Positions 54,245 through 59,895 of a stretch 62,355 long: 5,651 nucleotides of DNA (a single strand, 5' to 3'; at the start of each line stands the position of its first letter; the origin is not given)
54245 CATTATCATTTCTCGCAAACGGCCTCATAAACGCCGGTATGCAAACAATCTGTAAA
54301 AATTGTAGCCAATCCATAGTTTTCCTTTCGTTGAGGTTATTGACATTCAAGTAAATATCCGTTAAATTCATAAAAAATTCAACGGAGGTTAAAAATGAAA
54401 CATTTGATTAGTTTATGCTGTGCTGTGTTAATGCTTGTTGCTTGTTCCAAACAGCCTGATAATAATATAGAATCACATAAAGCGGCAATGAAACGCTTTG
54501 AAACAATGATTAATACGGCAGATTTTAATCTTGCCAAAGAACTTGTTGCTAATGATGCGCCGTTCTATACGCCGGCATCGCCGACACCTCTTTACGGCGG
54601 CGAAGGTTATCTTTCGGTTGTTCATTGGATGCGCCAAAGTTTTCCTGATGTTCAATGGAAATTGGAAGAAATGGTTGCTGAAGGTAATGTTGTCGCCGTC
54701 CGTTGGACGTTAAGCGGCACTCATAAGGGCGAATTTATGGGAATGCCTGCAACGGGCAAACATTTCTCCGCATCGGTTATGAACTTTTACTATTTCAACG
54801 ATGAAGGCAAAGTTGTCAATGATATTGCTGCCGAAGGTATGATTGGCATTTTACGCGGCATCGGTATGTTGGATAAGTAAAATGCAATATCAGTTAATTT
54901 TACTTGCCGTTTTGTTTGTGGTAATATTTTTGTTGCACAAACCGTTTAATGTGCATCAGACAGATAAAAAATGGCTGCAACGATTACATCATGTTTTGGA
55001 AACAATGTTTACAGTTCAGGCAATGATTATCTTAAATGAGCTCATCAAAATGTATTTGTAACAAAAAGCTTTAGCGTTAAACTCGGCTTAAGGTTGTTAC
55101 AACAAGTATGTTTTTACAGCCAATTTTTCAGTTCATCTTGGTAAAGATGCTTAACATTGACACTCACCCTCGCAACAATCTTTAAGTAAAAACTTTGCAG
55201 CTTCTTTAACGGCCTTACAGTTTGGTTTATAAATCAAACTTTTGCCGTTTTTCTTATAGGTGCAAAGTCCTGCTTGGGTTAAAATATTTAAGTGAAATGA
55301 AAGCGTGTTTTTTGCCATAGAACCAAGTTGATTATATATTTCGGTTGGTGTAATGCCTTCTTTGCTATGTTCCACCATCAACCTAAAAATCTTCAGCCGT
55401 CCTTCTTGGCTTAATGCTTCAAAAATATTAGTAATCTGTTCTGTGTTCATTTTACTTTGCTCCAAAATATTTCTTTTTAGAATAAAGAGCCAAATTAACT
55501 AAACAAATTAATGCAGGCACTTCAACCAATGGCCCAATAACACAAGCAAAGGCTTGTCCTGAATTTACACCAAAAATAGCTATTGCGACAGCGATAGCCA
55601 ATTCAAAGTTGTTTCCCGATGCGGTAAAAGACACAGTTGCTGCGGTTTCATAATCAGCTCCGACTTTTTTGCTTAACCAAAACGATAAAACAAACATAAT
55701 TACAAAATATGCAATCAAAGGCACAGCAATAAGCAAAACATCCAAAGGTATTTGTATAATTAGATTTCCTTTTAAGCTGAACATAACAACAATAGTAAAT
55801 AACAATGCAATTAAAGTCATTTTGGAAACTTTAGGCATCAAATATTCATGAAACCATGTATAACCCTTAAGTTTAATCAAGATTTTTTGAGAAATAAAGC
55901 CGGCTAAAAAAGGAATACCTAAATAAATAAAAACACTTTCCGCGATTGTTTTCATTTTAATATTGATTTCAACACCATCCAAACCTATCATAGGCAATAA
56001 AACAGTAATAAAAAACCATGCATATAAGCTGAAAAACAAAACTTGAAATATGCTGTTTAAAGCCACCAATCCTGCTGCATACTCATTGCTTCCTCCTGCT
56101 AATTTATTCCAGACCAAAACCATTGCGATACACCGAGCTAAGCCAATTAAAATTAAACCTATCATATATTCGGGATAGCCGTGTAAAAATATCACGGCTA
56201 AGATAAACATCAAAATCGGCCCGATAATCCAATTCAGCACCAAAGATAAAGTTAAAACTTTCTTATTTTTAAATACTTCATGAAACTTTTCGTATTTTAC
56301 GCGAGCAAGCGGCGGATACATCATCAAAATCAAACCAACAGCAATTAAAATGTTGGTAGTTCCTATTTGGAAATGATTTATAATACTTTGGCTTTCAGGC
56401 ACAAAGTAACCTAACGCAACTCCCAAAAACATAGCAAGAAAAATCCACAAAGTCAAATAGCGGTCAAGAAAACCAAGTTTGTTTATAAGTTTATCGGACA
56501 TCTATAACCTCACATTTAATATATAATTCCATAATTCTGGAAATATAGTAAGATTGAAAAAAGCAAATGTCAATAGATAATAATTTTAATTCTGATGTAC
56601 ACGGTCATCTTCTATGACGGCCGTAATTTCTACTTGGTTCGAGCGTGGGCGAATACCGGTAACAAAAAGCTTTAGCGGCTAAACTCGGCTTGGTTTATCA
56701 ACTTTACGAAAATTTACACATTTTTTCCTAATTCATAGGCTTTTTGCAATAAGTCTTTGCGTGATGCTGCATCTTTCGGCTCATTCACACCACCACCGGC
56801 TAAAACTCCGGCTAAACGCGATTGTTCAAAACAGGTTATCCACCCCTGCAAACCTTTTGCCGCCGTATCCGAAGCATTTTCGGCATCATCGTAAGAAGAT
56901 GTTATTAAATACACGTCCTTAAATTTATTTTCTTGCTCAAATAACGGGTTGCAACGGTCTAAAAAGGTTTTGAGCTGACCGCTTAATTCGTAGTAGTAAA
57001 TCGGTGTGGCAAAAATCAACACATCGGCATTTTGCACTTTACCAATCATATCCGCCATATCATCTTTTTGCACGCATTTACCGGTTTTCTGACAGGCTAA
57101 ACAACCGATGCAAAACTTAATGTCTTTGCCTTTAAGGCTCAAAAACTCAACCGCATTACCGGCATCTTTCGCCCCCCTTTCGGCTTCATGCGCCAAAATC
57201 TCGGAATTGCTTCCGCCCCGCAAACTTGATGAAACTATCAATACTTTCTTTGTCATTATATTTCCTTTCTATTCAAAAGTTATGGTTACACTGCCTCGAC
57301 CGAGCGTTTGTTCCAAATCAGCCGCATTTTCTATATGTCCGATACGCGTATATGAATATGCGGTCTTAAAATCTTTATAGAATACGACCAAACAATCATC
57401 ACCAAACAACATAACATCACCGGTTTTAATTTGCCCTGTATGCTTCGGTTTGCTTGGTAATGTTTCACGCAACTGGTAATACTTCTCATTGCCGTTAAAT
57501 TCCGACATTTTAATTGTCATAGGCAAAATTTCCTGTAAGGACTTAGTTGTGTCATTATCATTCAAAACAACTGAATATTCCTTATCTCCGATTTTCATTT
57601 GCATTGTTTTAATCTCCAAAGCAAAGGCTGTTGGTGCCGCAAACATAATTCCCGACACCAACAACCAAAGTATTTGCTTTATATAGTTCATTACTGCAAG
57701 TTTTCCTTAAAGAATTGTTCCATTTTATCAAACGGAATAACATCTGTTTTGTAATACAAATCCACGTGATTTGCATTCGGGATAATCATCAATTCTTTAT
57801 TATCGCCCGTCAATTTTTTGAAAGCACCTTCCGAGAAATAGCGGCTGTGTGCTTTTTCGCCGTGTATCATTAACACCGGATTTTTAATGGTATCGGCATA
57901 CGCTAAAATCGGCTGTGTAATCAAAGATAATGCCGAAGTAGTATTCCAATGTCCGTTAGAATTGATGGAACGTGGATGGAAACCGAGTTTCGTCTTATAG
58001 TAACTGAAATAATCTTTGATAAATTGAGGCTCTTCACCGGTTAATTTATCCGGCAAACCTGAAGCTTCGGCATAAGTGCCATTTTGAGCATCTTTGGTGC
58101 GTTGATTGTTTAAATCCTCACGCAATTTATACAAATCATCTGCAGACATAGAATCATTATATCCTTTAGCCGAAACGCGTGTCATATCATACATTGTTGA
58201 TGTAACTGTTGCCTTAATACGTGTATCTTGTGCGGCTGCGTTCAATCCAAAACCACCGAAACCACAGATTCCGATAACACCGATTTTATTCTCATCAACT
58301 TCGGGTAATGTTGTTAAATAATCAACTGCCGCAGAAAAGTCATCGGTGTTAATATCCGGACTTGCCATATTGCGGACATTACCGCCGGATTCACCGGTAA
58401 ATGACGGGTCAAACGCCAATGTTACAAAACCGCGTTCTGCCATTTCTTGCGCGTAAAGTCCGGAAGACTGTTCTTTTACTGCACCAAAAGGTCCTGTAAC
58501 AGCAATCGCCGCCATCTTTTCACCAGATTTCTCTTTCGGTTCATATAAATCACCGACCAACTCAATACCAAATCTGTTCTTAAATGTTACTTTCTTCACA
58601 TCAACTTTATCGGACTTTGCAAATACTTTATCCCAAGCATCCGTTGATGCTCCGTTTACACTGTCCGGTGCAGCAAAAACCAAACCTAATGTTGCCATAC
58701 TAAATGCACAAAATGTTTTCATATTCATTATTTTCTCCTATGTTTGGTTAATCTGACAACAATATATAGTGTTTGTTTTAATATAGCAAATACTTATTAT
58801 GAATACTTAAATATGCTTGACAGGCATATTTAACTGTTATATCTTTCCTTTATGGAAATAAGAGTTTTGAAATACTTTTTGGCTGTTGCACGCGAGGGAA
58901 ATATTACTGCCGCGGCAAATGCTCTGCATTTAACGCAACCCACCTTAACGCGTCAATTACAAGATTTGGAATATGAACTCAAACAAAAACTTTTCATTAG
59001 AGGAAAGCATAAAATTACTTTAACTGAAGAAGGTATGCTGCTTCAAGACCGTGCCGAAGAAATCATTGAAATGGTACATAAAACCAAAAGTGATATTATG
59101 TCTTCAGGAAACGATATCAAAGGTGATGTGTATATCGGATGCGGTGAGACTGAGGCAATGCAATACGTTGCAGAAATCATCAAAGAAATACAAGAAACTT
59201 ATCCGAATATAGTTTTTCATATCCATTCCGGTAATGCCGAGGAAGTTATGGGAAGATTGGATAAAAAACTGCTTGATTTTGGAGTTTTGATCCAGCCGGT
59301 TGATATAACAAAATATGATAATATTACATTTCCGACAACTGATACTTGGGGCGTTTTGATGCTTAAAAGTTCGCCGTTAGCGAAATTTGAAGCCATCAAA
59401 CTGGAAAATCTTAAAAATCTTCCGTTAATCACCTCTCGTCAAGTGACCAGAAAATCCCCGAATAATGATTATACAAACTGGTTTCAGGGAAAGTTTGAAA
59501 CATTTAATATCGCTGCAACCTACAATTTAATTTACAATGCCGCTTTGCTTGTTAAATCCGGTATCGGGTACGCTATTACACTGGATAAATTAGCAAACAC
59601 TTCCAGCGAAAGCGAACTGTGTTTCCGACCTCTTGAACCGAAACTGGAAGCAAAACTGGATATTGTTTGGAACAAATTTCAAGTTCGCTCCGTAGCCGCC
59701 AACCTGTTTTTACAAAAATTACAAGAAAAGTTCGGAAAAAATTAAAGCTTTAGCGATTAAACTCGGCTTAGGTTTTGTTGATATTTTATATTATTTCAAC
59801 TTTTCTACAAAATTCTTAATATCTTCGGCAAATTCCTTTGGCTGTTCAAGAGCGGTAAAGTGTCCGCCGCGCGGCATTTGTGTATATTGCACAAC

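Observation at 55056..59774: A conserved imperfect hairpin marks the boundaries of successive cargo modules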

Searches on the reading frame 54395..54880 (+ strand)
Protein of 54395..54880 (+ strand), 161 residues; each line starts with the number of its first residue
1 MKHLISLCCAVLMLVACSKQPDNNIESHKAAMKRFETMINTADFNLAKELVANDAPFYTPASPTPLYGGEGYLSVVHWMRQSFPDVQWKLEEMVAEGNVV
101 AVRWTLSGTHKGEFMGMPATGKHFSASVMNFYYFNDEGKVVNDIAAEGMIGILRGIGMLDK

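Call 16: search_protein_families(library=pfam, proteins=[window:54395-54880:+])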
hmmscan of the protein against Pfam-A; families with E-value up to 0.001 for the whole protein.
window:54395-54880:+ (161 aa): 2 families
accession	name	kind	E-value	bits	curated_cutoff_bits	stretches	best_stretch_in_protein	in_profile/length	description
PF07366.18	SnoaL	-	4.7e-30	104.4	28.4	1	31-154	3-124/126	SnoaL-like polyketide cyclase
PF12680.13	SnoaL_2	-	9.9e-18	65.1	27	1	34-141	3-100/102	SnoaL-like domain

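Call 56: find_encoding_contigs(protein=window:54395-54880:+, flank=6000, max_places=10)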
Protein window:54395-54880:+ (161 aa): 3 contigs read that carry it; 3 places shown.
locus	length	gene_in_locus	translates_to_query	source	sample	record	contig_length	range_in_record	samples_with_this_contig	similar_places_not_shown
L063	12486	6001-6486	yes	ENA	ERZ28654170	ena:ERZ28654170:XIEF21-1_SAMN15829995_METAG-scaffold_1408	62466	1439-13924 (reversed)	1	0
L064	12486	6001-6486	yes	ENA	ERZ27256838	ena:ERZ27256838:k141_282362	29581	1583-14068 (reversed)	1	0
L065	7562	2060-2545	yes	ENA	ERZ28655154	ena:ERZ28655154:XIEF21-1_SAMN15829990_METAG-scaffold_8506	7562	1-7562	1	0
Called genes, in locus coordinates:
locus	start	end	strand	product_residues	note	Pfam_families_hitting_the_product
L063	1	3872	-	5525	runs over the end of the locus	-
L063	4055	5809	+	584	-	PF08479:POTRA_2, PF03865:ShlB, PF01103:Omp85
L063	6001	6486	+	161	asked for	PF07366:SnoaL, PF12680:SnoaL_2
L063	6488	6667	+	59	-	-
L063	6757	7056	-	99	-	PF12840:HTH_20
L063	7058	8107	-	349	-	PF13593:SBF_like, PF01758:SBF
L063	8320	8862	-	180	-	PF02525:Flavodoxin_2, PF03358:FMN_red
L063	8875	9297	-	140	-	PF18050:Cyclophil_like2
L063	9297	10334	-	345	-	PF12740:PETase (weak), PF02129:Peptidase_S15, PF01738:DLH (weak), PF00326:Peptidase_S9 (faint), PF08840:BAAT_C (faint)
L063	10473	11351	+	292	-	PF00126:HTH_1, PF03466:LysR_substrate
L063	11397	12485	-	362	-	PF06441:EHN, PF00561:Abhydrolase_1, PF12697:Abhydrolase_6 (weak)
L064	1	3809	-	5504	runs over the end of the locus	-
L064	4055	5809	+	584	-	PF08479:POTRA_2, PF03865:ShlB, PF01103:Omp85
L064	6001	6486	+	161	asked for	PF07366:SnoaL, PF12680:SnoaL_2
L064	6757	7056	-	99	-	PF12840:HTH_20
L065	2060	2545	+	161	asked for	PF07366:SnoaL, PF12680:SnoaL_2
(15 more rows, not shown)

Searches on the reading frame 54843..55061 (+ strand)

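Call 46: search_protein_families(library=pfam, max_evalue=0.01, proteins=[window:54843-55061:+])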
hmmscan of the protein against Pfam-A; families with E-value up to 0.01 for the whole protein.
window:54843-55061:+ (72 aa): 1 family
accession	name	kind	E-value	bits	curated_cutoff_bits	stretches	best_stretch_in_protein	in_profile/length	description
PF15106.11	TMEM156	-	0.0053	16.6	27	1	8-47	171-210/226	TMEM156 protein family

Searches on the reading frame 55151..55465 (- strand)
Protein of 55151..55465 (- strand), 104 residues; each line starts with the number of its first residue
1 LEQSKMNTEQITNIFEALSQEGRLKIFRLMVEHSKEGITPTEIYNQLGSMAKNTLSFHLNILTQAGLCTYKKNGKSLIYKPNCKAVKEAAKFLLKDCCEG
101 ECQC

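Call 16: search_protein_families(library=pfam, proteins=[window:55151-55465:-])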
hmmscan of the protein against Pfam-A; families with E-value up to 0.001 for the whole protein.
window:55151-55465:- (104 aa): 4 families
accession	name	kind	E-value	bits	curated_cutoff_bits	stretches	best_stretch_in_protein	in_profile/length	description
PF12840.13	HTH_20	-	2.1e-10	40.9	27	1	19-67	2-47/51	Helix-turn-helix domain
PF24038.1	DUF7347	-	5.8e-05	23.7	27.6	1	13-64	3-54/77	Domain of unknown function (DUF7347)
PF03965.22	Penicillinase_R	-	0.00015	22.5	22.6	1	33-100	15-86/115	Penicillinase repressor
PF07106.19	TBPIP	-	0.00024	21.4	22.8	0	41-79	20-59/62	TBPIP/Hop2 winged helix domain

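Call 55: find_encoding_contigs(protein=window:55151-55465:-, flank=6000, max_places=10)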
Protein window:55151-55465:- (104 aa): no gene with exactly this product is on record in the collection.

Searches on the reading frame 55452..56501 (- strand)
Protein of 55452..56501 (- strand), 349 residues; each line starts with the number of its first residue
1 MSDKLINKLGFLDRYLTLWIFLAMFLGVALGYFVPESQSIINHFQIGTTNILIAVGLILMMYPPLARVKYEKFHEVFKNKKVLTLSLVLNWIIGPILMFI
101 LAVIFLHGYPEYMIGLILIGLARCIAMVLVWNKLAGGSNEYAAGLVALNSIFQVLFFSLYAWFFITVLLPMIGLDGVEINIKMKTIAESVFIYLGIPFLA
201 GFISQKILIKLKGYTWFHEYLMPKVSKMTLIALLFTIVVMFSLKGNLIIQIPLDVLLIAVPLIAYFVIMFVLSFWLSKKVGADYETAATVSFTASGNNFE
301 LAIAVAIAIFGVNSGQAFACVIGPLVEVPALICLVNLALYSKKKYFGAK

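Call 16: search_protein_families(library=pfam, proteins=[window:55452-56501:-])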
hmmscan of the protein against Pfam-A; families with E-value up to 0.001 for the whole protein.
window:55452-56501:- (349 aa): 2 families
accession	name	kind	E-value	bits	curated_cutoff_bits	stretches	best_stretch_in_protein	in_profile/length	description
PF01758.21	SBF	-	2e-57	194.4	24.3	1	55-250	2-190/191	Sodium Bile acid symporter family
PF13593.11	SBF_like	-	2.1e-10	40.9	25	1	19-321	2-291/313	SBF-like CPA transporter family (DUF4137)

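Call 58: find_homologous_proteins(query=window:55452-56501:-, max_evalue=1e-60)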
Query window:55452-56501:- (349 aa): 8000 proteins with E <= 1e-60 among 8000 candidates; the best 120 are listed.
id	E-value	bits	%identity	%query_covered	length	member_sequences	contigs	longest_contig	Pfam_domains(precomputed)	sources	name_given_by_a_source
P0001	4.6e-213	725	100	99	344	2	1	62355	PF01758.22,PF13593.12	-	-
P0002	5.8e-172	590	76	100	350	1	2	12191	PF01758.22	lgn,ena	-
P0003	2.8e-169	581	77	99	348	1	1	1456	PF01758.22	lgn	-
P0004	1.5e-168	579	75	100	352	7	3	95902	PF01758.22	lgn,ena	-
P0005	2.0e-168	578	76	99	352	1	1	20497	PF01758.22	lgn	-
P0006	2.9e-168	578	75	99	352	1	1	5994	PF01758.22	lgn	-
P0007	3.8e-168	577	74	99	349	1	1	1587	PF01758.22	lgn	-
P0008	3.9e-168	577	75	99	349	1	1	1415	PF01758.22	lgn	-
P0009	5.9e-168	577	75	99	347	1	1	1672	PF01758.22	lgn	-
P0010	7.2e-168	576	74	99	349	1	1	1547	PF01758.22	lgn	-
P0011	9.3e-168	576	74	100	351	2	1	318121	PF01758.22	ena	-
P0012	1.2e-167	576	75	99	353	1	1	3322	PF01758.22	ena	-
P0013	1.9e-167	575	76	99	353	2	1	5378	PF01758.22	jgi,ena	-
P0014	1.9e-167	575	77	99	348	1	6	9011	PF01758.22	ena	-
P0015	2.1e-167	575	75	99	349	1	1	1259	PF01758.22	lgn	-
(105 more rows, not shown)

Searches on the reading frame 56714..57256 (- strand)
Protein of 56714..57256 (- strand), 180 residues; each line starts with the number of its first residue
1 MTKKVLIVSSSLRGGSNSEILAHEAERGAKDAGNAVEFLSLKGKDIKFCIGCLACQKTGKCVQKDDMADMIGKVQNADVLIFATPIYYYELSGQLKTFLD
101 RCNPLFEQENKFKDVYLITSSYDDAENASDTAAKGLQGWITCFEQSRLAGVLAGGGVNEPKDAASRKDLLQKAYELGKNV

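Call 16: search_protein_families(library=pfam, proteins=[window:56714-57256:-])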
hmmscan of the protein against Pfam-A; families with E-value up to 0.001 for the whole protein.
window:56714-57256:- (180 aa): 2 families
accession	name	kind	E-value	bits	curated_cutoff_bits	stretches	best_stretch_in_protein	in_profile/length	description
PF03358.20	FMN_red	-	2.9e-23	82.6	24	1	4-119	2-113/152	NADPH-dependent FMN reductase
PF02525.22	Flavodoxin_2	-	3.2e-13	50.3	27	1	3-124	1-137/198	Flavodoxin-like fold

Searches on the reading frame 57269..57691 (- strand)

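Call 16: search_protein_families(library=pfam, proteins=[window:57269-57691:-])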
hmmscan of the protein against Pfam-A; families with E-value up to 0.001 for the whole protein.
window:57269-57691:- (140 aa): 1 family
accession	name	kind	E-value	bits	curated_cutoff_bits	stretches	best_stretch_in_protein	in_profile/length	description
PF18050.6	Cyclophil_like2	-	4.4e-33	114.2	22.7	1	32-140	1-115/115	Cyclophilin-like family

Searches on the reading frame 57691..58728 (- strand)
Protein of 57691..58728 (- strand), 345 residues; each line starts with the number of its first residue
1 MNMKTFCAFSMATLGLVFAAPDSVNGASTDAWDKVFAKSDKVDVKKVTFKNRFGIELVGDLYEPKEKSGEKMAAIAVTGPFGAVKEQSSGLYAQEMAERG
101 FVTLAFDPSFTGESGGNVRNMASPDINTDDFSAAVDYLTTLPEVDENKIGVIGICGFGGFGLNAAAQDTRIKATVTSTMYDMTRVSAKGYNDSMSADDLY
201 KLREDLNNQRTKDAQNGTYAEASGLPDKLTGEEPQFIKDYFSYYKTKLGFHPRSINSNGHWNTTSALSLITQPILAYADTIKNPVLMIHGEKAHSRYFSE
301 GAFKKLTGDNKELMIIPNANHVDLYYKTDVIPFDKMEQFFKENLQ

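Call 16: search_protein_families(library=pfam, proteins=[window:57691-58728:-])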
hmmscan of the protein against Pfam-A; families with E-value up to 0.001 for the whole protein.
window:57691-58728:- (345 aa): 7 families
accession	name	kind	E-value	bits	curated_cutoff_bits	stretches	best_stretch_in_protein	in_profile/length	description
PF02129.25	Peptidase_S15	-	4.5e-10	40.1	23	1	54-321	2-260/262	X-Pro dipeptidyl-peptidase (S15 family)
PF01738.24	DLH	-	9e-09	35.7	21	1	84-175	25-125/217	Dienelactone hydrolase family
PF12740.14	PETase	-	1.1e-07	31.9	28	1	51-184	37-162/263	PET hydrolase-like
PF00326.27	Peptidase_S9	-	2.8e-07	30.7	22.6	1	93-168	7-84/213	Prolyl oligopeptidase family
PF08840.17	BAAT_C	-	1.9e-05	25.2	20.9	1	131-193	6-68/210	BAAT / Acyl-CoA thioester hydrolase C terminal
PF00561.26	Abhydrolase_1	-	0.00019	21.6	25.8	1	95-326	22-243/245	alpha/beta hydrolase fold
PF05448.18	AXE1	-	0.00022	20.5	21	0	130-178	159-207/321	Acetyl xylan esterase (AXE1)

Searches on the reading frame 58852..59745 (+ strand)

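Call 16: search_protein_families(library=pfam, proteins=[window:58852-59745:+])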
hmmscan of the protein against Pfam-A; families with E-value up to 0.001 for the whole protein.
window:58852-59745:+ (297 aa): 2 families
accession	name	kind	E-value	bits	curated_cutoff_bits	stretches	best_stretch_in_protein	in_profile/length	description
PF03466.25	LysR_substrate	-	2.6e-22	79.7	28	1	89-294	4-208/209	LysR substrate binding domain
PF00126.33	HTH_1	-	1.4e-21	76.6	26.6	1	4-61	2-59/60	Bacterial regulatory helix-turn-helix protein, lysR family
